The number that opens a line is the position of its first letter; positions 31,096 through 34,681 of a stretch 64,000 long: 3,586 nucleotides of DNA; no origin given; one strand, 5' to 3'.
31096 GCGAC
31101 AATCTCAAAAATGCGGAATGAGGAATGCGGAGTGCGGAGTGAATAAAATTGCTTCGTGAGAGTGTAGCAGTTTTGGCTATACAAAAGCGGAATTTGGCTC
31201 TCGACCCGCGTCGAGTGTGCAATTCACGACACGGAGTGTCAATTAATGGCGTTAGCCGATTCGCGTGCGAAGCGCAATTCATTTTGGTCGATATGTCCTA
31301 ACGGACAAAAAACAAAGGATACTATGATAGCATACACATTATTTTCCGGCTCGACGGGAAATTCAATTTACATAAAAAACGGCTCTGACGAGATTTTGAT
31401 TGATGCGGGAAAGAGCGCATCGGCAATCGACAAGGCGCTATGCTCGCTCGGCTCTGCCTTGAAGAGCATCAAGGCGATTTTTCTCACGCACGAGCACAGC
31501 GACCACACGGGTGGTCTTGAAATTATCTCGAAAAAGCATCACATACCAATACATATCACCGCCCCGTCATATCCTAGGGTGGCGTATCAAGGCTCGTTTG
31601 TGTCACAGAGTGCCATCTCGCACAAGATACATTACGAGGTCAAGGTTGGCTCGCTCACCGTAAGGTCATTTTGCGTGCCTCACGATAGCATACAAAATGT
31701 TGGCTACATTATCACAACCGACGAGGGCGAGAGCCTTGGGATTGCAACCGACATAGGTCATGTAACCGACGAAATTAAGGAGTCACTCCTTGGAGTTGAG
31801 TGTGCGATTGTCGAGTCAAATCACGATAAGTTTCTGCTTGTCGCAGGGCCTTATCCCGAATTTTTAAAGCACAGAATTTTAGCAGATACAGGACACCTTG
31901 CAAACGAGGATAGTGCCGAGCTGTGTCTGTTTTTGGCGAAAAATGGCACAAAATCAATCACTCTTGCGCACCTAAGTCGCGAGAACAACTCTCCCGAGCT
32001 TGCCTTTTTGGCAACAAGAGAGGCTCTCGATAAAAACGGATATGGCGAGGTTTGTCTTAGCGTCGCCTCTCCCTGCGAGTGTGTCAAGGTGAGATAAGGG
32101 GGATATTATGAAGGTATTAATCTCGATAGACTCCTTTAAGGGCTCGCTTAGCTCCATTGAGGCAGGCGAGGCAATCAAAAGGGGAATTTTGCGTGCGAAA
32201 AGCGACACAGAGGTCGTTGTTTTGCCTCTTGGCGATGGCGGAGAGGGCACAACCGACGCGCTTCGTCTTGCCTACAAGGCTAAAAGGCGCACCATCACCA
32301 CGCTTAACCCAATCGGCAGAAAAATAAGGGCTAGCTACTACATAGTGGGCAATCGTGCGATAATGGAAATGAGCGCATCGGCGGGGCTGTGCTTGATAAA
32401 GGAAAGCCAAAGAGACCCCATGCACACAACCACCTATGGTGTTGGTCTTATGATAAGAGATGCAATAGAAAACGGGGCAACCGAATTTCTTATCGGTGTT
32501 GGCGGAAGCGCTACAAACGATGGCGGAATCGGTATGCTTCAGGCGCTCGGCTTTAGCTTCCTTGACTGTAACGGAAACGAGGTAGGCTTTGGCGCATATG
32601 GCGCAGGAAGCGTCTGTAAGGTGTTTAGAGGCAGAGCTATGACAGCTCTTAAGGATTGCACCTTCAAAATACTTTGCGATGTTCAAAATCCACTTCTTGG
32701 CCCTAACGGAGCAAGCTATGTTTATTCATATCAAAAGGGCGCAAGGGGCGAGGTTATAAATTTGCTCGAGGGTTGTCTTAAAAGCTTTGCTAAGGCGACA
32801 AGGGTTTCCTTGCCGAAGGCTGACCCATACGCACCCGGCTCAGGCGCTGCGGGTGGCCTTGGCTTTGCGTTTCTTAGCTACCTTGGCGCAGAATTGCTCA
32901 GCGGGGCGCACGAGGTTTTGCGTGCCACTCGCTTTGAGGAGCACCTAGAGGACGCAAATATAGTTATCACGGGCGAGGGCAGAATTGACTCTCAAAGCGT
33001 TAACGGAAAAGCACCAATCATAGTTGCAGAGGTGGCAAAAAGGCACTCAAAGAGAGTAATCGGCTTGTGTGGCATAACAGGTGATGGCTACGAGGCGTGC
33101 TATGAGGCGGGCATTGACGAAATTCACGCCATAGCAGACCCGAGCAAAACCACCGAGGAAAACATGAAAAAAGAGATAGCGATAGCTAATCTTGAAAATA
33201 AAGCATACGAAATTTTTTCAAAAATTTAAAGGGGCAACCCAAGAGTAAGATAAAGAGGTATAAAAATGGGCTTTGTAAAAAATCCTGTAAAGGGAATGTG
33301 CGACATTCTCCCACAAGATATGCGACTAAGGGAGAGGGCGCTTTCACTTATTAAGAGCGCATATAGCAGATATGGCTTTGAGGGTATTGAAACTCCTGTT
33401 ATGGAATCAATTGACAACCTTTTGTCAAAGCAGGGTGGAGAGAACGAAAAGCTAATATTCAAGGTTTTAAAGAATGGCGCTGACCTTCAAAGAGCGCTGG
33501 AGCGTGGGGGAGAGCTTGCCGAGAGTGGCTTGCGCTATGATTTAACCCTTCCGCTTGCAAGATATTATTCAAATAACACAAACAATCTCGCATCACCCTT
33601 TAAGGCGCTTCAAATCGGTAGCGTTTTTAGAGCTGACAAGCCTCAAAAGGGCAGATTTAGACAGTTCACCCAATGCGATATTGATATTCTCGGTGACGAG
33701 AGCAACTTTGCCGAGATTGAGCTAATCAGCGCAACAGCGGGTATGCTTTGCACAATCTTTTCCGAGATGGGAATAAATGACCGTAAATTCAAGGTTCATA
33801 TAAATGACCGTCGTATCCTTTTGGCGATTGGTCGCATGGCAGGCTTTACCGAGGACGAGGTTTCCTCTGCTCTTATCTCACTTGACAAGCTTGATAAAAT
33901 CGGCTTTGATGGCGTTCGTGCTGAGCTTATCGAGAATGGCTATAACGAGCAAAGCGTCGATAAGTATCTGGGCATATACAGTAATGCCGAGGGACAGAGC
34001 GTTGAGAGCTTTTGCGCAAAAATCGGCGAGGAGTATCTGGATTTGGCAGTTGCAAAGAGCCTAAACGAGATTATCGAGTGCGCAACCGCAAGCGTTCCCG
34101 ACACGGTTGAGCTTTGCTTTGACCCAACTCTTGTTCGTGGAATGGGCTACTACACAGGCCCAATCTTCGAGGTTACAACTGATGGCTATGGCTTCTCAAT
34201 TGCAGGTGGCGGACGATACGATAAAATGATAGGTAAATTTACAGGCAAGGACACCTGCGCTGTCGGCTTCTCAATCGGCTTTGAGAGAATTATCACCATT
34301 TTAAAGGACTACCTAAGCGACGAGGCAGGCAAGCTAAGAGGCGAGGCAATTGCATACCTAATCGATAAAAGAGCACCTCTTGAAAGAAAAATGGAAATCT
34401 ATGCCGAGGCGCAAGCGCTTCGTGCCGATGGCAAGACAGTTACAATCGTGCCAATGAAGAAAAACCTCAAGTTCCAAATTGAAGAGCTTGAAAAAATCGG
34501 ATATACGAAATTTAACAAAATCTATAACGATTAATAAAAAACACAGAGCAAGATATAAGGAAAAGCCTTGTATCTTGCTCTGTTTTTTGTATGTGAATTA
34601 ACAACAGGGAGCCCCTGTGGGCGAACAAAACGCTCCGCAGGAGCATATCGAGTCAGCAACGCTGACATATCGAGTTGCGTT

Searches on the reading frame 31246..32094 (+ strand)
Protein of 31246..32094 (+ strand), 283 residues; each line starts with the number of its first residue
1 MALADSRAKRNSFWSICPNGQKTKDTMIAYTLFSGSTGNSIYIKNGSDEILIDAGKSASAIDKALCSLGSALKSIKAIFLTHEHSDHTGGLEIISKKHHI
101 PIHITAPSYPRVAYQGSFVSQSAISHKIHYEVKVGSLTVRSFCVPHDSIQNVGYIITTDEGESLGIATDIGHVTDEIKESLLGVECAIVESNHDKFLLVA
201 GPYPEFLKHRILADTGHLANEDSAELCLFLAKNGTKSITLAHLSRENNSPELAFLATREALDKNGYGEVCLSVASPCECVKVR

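Call 88: search_protein_families(library=pfam, proteins=[window:31246-32094:+], max_evalue=0.00001)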
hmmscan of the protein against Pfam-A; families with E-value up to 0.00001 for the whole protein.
window:31246-32094:+ (283 aa): 2 families
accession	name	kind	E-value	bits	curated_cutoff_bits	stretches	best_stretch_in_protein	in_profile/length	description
PF12706.13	Lactamase_B_2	-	4.4e-20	72.6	27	1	50-227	3-187/200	Beta-lactamase superfamily domain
PF00753.33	Lactamase_B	-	4.6e-15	56.5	22.7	1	37-137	5-97/196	Metallo-beta-lactamase superfamily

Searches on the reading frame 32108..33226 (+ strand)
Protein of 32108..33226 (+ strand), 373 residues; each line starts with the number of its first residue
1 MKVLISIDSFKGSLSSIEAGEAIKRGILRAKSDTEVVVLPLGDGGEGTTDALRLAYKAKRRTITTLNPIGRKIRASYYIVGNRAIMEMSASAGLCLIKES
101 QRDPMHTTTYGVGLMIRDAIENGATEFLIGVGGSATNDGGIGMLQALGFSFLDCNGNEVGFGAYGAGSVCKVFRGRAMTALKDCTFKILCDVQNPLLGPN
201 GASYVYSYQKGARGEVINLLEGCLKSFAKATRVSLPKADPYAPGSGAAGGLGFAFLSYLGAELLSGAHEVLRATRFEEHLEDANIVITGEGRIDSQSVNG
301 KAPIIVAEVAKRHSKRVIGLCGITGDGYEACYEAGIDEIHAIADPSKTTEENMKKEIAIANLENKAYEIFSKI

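Call 88: search_protein_families(library=pfam, proteins=[window:32108-33226:+], max_evalue=0.00001)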
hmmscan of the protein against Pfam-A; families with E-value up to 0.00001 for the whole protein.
window:32108-33226:+ (373 aa): 1 family
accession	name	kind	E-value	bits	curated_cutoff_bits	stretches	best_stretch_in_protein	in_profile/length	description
PF02595.20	Gly_kinase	-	6.2e-123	410.8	23.3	1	3-371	1-369/372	Glycerate kinase family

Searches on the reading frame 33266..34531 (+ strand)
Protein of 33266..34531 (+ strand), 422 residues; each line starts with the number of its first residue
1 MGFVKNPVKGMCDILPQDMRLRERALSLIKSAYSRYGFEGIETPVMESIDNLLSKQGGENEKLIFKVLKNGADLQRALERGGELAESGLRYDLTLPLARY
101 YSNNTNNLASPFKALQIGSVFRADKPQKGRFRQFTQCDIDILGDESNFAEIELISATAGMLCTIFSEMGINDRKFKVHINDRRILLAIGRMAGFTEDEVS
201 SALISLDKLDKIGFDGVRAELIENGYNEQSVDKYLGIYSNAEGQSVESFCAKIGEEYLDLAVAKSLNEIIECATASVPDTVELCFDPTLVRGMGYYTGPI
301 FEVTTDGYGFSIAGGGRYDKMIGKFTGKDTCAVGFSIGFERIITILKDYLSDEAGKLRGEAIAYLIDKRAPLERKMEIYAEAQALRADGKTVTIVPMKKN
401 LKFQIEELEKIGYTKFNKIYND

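Call 88: search_protein_families(library=pfam, proteins=[window:33266-34531:+], max_evalue=0.00001)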
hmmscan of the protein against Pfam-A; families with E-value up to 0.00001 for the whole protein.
window:33266-34531:+ (422 aa): 1 family
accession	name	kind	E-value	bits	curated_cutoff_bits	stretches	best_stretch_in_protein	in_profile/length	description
PF13393.11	tRNA-synt_His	-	2.8e-37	129.1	25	1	10-342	1-308/308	Histidyl-tRNA synthetase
